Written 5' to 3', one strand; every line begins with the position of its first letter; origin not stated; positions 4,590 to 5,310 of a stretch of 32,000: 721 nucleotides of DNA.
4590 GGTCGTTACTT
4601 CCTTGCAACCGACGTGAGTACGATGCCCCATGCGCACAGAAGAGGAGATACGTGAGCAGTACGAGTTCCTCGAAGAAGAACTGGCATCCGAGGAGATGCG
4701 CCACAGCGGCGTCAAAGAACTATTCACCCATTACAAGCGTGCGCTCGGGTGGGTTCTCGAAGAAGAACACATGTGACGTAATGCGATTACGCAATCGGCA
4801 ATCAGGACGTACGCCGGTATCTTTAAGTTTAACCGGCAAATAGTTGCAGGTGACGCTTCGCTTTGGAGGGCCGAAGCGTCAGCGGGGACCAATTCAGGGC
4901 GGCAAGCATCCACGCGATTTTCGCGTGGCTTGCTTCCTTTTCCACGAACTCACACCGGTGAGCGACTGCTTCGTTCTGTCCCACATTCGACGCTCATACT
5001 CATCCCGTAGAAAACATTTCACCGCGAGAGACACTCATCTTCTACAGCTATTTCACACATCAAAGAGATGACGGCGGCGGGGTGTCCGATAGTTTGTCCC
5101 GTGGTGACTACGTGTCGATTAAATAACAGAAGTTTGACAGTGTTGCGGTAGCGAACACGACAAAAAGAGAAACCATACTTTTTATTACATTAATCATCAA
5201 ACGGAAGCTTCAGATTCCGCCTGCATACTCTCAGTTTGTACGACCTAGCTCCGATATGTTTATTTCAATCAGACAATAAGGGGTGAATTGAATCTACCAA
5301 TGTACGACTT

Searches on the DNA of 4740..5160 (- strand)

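Call 79: search_dna_similar(query=window:4740-5160:-, collection=plasmids, mode=distant, max_evalue=0.01, max_rows=15)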
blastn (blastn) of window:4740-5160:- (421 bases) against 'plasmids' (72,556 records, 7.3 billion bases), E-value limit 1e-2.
Records with a match: 2; places in all: 3; records where one place covers at least 80% of the query: 0.
Best place of each record, by identity: 80-90% 2.
By first word of the organism name: Haloarcula 1; Halorubrum 1.
By predicted mobility (MOB-suite, as given by PLSDB): non-mobilizable 2.
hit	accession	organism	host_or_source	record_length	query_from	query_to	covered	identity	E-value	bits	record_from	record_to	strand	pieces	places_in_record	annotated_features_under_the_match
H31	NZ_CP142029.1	Haloarcula sp. GH36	cell culture,inland salt lake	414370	257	314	14%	89.7%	6e-11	75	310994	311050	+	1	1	none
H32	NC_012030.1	Halorubrum lacusprofundi ATCC 49239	-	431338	271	322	12%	82.7%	3e-3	51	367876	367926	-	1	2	none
